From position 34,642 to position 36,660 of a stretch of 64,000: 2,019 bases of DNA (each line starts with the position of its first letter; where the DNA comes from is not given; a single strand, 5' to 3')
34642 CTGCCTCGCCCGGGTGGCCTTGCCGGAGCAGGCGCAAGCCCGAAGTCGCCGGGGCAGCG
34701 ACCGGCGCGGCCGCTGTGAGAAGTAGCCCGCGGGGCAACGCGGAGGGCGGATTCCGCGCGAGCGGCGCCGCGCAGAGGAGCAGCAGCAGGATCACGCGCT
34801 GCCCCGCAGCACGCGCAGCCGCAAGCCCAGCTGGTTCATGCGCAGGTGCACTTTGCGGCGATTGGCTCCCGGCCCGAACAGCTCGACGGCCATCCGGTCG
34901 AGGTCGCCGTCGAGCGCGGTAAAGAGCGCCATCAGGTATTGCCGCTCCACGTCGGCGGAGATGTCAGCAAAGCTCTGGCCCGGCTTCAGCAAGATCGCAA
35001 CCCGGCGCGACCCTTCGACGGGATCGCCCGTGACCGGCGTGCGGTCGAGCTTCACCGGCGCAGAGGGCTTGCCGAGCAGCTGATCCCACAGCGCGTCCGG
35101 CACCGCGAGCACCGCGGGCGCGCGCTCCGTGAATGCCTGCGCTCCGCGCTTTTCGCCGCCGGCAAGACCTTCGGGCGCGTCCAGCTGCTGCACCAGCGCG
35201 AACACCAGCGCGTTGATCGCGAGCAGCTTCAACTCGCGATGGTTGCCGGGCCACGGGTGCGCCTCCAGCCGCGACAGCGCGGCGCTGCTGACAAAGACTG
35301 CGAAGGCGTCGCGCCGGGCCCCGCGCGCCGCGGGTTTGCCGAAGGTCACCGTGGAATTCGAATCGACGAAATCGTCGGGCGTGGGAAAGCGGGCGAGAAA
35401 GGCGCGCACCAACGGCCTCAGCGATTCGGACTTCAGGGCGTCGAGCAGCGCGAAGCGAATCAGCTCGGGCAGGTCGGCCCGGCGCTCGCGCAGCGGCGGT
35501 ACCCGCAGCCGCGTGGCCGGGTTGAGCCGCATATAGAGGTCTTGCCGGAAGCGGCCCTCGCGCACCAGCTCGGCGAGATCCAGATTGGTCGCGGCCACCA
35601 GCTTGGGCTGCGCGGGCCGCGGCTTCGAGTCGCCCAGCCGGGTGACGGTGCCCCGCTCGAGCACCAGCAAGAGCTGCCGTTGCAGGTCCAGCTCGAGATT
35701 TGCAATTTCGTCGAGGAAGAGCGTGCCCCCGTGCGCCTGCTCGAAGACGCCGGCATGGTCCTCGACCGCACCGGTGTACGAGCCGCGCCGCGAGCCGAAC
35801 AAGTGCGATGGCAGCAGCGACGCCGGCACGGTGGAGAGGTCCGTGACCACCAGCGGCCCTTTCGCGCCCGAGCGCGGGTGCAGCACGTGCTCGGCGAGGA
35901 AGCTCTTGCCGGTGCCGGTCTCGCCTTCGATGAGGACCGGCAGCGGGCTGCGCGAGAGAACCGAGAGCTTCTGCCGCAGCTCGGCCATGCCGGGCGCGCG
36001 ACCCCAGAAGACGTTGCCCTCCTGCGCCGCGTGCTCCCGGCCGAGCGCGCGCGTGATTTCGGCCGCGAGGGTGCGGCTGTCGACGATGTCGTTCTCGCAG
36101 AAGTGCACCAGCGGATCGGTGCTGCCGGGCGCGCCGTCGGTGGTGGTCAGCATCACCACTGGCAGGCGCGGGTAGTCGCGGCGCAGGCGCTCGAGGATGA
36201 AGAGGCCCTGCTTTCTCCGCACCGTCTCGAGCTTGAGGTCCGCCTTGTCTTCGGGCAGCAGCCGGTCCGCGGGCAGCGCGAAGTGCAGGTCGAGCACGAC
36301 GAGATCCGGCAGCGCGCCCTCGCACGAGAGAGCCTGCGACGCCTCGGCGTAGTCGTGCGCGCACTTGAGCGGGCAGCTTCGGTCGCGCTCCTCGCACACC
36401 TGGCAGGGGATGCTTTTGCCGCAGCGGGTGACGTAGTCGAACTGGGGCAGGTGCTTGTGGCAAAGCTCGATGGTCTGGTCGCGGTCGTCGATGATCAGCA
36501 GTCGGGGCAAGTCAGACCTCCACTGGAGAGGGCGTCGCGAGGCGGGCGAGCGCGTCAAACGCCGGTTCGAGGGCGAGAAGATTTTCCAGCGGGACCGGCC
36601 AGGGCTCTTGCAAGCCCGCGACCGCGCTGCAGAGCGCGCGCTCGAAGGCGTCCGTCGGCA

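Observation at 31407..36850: Four-gene minus-strand operon: small unknown protein - sigma-54 activator with a five-Cys receiver insertion - periplasmic TPR sensor kinase - pseudo-receiver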

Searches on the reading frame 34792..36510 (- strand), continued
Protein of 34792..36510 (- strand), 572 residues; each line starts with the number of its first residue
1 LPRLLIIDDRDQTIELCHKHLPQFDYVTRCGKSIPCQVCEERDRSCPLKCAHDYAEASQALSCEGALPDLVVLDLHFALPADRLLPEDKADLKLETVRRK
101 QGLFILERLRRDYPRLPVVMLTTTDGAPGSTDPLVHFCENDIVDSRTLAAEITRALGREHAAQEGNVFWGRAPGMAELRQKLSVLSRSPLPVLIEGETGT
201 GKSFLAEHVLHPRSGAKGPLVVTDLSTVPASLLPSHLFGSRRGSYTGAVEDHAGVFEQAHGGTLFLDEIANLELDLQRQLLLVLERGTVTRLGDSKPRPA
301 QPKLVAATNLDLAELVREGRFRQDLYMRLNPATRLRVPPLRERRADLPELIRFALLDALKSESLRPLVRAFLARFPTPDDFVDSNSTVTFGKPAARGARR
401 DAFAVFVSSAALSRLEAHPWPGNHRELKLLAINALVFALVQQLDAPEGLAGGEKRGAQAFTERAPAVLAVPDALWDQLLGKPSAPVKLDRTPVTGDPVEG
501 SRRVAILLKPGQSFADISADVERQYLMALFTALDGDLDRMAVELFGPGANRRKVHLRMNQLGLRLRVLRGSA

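Call 11: find_encoding_contigs(protein=P0015, flank=10000, max_places=2)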
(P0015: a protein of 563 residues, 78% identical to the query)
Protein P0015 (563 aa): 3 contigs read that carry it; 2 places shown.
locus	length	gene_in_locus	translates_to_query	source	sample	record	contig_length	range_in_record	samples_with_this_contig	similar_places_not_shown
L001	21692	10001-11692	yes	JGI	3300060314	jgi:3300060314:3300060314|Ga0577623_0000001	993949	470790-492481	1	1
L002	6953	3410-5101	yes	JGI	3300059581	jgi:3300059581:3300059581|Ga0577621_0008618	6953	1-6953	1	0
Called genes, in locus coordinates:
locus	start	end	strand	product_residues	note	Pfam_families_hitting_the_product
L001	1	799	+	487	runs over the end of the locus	PF12773:DZR (faint), PF13240:Zn_Ribbon_1 (faint), PF16697:Yop-YscD_cpl (faint), PF00498:FHA (faint)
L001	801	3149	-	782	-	PF00069:Pkinase, PF07714:PK_Tyr_Ser-Thr, PF01636:APH (faint), PF13428:TPR_14 (faint), PF23914:TPR_CcmH_CycH (faint), PF00515:TPR_1 (faint), PF13432:TPR_16 (weak), PF14559:TPR_19, +4 more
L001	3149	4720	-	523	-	PF00069:Pkinase, PF07714:PK_Tyr_Ser-Thr, PF13414:TPR_11 (weak)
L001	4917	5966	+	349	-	PF00498:FHA (weak), PF16697:Yop-YscD_cpl (weak), PF00498:FHA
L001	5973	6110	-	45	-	-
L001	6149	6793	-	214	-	PF04542:Sigma70_r2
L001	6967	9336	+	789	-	PF00488:MutS_V, PF20297:MSSS, PF01713:Smr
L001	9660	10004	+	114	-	-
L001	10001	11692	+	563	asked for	PF25601:AAA_lid_14 (faint), PF00158:Sigma54_activat, PF13191:AAA_16 (faint), PF14532:Sigma54_activ_2, PF07728:AAA_5 (weak)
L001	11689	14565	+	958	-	PF07719:TPR_2 (faint), PF13414:TPR_11 (faint), PF13428:TPR_14 (faint), PF13432:TPR_16 (weak), PF14559:TPR_19 (weak), PF13431:TPR_17 (faint)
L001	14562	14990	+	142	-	-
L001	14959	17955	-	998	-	PF00128:Alpha-amylase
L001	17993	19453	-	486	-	PF02446:Glyco_hydro_77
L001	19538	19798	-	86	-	-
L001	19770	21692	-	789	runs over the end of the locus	PF08206:OB_RNB, PF17876:CSD2, PF00773:RNB, PF00575:S1 (weak)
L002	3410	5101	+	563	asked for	PF25601:AAA_lid_14 (faint), PF00158:Sigma54_activat, PF13191:AAA_16 (faint), PF14532:Sigma54_activ_2, PF07728:AAA_5 (weak)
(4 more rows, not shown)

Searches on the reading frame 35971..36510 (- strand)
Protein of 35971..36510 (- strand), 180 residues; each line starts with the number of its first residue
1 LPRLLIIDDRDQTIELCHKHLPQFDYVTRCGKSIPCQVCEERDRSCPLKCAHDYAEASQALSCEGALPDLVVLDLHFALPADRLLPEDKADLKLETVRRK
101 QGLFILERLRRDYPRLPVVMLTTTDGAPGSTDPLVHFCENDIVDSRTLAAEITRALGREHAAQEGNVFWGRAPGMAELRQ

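Call 10: find_homologous_proteins(query=window:36019-36510:-, max_evalue=0.001)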
Query seq(164 aa) (164 aa): 97 proteins with E <= 0.001 among 403 candidates.
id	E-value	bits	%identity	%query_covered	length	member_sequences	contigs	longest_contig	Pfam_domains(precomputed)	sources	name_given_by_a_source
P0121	3.0e-74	266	76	100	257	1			PF00158.33,PF14532.13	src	-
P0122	4.4e-73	262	73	95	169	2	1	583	-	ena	-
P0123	7.2e-70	252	70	100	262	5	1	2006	PF00158.33,PF14532.13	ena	-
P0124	6.7e-66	239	74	87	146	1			-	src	-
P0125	3.0e-65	237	68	100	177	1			-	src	-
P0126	6.4e-65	236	65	100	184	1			-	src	-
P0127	1.7e-63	231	66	100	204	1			-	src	-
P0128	6.7e-61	223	63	100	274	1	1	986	-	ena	-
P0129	8.5e-61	222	64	100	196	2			-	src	-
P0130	8.9e-61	222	63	100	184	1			-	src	-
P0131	1.0e-60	222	72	81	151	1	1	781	-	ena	-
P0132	1.2e-60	222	62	100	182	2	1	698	-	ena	-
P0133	3.1e-60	221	65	98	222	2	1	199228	-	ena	-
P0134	5.1e-60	220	63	100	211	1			PF00158.33,PF14532.13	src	-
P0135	1.2e-59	219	61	100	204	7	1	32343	-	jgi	-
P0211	5.3e-10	57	37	77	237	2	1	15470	PF00158.33,PF14532.13,PF00072.31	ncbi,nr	ncbi:MAG: sigma 54-interacting transcriptional regulator, partial [Acidobacteriota bacterium]|nr:sig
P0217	1.2e-4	40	32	96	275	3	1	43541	PF00158.33,PF00072.31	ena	-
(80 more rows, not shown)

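Call 13: find_related_loci(query=window:35971-36510:-, collection=genome_contigs, flank=10000)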
Query seq(180 aa) (180 aa) in genome_contigs; peptide patterns used: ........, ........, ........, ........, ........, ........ (x = any residue, [..] = any of these).
214 stretches matched a pattern; 17 encode a relative of the query (tblastn E <= 1e-3); 17 distinct loci.
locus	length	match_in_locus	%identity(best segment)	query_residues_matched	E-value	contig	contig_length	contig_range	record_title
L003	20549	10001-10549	89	1-180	6e-110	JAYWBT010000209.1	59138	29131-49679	MAG: Deltaproteobacteria bacterium isolate GL93_UP_metabinner_28_sub GL93_UP_metabinner_28_sub_208, whole genome shotgun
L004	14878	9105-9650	81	1-180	2e-98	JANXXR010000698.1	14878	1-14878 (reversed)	MAG: Deltaproteobacteria bacterium isolate GL140_3_metabat_160_sub GL140_3_k141_3323005, whole genome shotgun sequence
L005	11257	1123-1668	80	1-180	7e-98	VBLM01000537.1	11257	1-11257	MAG: Deltaproteobacteria bacterium isolate DP_35 14_0903_13_30cm_scaffold_5418213, whole genome shotgun sequence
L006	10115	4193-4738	73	1-180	7e-88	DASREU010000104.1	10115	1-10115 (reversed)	MAG TPA_asm: Myxococcales bacterium isolate SMAG_U10014 k141_364879, whole genome shotgun sequence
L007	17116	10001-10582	67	1-180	7e-84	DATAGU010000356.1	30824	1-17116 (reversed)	MAG TPA_asm: Polyangia bacterium isolate SMAG_U6837 k141_450161, whole genome shotgun sequence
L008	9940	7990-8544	69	1-180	6e-84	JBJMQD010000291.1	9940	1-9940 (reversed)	MAG: Myxococcales bacterium isolate 12C18O_168h_50_P09_coass_bin_24 k141_641366, whole genome shotgun sequence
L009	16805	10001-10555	68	1-180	1e-83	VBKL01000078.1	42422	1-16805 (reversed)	MAG: Deltaproteobacteria bacterium isolate DP_8 14_1009_02_20cm_scaffold_142, whole genome shotgun sequence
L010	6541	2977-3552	67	1-180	1e-82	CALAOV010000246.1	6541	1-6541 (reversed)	MAG TPA_asm: uncultured Myxococcales bacterium isolate ERR1034454_bin.31_CONCOCT_v1.1_MAG genome assembly, contig: ERZ17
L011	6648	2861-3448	66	1-180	1e-81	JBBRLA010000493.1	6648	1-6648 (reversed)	MAG: Polyangia bacterium isolate La1_concoct.199 LA1C_C.199_k141_3757135L_6648_cov_14.6837, whole genome shotgun sequenc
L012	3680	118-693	66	1-180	1e-81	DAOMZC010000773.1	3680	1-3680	MAG TPA_asm: Pseudomonadota bacterium isolate AMR_MDS_5610 NODE_7157_length_3680_cov_5.470345, whole genome shotgun sequ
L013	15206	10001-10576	67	1-180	3e-81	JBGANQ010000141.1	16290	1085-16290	MAG: Polyangia bacterium isolate MAG_MBR_H10.6 MBRH10-6_opera_contig_11704, whole genome shotgun sequence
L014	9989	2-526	70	11-180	1e-77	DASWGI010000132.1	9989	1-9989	MAG TPA_asm: Myxococcales bacterium isolate SMAG_U2812 k141_2291483, whole genome shotgun sequence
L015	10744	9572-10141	64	1-178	2e-77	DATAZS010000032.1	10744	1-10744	MAG TPA_asm: Polyangia bacterium isolate SMAG_U5711 k141_354867, whole genome shotgun sequence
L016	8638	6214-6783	63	1-178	4e-76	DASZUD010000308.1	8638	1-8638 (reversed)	MAG TPA_asm: Polyangia bacterium isolate SMAG_U6094 k141_715031, whole genome shotgun sequence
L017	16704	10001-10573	66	1-180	1e-80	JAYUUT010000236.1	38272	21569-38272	MAG: Myxococcales bacterium isolate GL124_DN_concoct_140 GL124_DN_concoct_140_235, whole genome shotgun sequence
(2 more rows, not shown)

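Call 32: predict_structure(alignment_id=A2)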
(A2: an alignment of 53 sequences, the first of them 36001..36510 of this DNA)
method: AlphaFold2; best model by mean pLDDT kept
length: 170 residues; sequences in the alignment: 53
mean_pLDDT: 80.4   pTM: 0.79
mean pLDDT of the five models: 80.4, 79.7, 79.6, 77.7, 74.9
residues with pLDDT >= 90: 51; 70-90: 86; 50-70: 24; < 50: 9
segments of 3 or more residues with pLDDT < 50: 165-170
pLDDT, mean of each block of 10 residues (from residue 1): 89 83 88 79 72 92 82 89 90 88 92 90 61 75 67 78 51
secondary structure, 60 per line:
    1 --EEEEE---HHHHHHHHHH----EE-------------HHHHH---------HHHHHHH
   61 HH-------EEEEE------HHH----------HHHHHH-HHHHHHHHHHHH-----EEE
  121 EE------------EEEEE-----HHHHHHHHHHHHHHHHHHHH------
elements in order: E3-7 H11-20 H40-44 H54-62 E70-74 H94-99 H101-112 E118-122 E135-139 H145-164

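Call 48: search_protein_families(library=pfam, proteins=[window:36016-36510:-], max_evalue=10)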
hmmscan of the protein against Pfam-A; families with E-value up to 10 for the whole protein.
window:36016-36510:- (165 aa): 1 family
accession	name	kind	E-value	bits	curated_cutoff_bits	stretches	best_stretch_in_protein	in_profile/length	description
PF00072.30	Response_reg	-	0.0014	19.3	30.2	1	100-125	55-80/111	Response regulator receiver domain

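Call 52: find_encoding_contigs(protein=P0217, flank=8000, max_places=2)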
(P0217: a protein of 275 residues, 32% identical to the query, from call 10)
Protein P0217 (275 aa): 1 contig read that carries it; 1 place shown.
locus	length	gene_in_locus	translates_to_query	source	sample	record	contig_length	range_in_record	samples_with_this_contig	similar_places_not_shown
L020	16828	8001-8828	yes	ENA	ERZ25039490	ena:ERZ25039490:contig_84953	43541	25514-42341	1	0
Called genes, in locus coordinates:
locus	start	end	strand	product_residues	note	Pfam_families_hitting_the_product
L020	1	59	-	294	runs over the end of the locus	PF00892:EamA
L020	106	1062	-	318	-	PF01571:GCV_T, PF08669:GCV_T_C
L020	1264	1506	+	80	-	PF01936:NYN (weak)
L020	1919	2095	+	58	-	PF12872:OST-HTH (weak)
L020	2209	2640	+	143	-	PF00293:NUDIX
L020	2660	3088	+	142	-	-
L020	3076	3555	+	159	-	PF01841:Transglut_core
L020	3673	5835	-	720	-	-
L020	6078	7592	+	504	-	-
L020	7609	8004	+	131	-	-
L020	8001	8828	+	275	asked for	PF00072:Response_reg (faint), PF00158:Sigma54_activat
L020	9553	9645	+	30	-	-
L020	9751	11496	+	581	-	-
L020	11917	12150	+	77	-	-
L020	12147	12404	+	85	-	-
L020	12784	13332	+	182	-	PF00561:Abhydrolase_1 (weak), PF00975:Thioesterase (faint)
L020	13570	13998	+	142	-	PF01871:AMMECR1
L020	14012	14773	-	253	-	PF01346:FKBP_N (weak), PF00254:FKBP_C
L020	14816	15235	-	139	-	PF00588:SpoU_methylase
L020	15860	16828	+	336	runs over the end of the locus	PF01699:Na_Ca_ex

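Call 53: find_encoding_contigs(protein=P0211, flank=8000, max_places=2)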
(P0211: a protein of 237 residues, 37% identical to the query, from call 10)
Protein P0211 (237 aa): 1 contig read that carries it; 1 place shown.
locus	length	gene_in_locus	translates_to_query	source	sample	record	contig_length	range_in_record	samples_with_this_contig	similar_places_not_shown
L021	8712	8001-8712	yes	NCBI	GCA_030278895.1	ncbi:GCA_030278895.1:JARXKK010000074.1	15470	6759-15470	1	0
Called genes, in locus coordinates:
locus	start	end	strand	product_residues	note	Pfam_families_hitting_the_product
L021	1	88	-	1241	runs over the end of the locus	PF13088:BNR_2 (faint), PF02095:Extensin_1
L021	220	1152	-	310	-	PF00892:EamA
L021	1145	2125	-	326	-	PF01571:GCV_T, PF08669:GCV_T_C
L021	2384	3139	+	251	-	PF01936:NYN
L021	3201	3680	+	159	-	PF00293:NUDIX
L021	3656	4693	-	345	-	-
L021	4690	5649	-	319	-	PF01145:Band_7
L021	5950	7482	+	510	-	-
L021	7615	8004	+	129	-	-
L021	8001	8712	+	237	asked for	PF00072:Response_reg (faint), PF00158:Sigma54_activat, PF14532:Sigma54_activ_2 (weak)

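Call 64: search_protein_families(library=pfam, proteins=[L020:6078-7589:+, L021:3659-4693:-], max_evalue=0.01)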
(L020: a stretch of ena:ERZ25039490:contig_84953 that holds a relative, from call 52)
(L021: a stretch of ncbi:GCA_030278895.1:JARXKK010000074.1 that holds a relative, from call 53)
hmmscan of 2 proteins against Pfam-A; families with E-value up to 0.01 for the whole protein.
L020:6078-7589:+ (504 aa): 0 families

L021:3659-4693:- (345 aa): 0 families

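Call 69: search_protein_representatives(alignment_id=A6)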
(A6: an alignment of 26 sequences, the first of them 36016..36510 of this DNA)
Query: 26 sequences, 180 profile positions. Proteins with E-value up to 0.001 (for the whole library): 144; up to 1e-10: 86; up to 1e-30: 29. The best 144 are listed.
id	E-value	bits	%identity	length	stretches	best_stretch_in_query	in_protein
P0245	5.2e-85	300.0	-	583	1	2-179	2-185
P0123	1.4e-79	282.3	-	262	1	1-179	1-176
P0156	6.9e-74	263.8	-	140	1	1-138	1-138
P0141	2.0e-69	249.3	-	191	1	1-147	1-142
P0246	1.1e-65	237.1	-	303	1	16-150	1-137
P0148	2.1e-59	216.6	-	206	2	1-63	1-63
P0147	7.1e-55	201.8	-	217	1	1-132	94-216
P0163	8.2e-48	178.8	-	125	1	1-89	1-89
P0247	1.5e-47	178.0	-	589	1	44-179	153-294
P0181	4.6e-47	176.4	-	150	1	16-121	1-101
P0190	3.5e-46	173.5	-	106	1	21-126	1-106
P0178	2.4e-44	167.5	-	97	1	1-96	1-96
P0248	4.6e-43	163.3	-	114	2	1-64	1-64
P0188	2.4e-41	157.8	-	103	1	1-80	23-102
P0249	5.1e-41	156.7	-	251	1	3-179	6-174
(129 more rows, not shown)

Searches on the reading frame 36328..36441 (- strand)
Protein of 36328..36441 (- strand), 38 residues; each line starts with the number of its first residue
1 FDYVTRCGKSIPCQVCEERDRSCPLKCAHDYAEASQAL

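Call 88: search_solved_structures(query=window:36328-36441:-, max_evalue=10, show_alignments=3)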
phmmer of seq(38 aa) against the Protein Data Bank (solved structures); distinct sequences matched with E-value up to 10: 2.
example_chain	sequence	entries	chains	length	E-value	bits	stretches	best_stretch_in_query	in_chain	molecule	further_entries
6s6w_A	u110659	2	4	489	1.8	12.2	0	7-30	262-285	Aldehyde dehydrogenase family 1 member A3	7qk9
7k7g_M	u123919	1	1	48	2.3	11.9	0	5-22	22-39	Centromere DNA-binding protein complex CBF3 subunit B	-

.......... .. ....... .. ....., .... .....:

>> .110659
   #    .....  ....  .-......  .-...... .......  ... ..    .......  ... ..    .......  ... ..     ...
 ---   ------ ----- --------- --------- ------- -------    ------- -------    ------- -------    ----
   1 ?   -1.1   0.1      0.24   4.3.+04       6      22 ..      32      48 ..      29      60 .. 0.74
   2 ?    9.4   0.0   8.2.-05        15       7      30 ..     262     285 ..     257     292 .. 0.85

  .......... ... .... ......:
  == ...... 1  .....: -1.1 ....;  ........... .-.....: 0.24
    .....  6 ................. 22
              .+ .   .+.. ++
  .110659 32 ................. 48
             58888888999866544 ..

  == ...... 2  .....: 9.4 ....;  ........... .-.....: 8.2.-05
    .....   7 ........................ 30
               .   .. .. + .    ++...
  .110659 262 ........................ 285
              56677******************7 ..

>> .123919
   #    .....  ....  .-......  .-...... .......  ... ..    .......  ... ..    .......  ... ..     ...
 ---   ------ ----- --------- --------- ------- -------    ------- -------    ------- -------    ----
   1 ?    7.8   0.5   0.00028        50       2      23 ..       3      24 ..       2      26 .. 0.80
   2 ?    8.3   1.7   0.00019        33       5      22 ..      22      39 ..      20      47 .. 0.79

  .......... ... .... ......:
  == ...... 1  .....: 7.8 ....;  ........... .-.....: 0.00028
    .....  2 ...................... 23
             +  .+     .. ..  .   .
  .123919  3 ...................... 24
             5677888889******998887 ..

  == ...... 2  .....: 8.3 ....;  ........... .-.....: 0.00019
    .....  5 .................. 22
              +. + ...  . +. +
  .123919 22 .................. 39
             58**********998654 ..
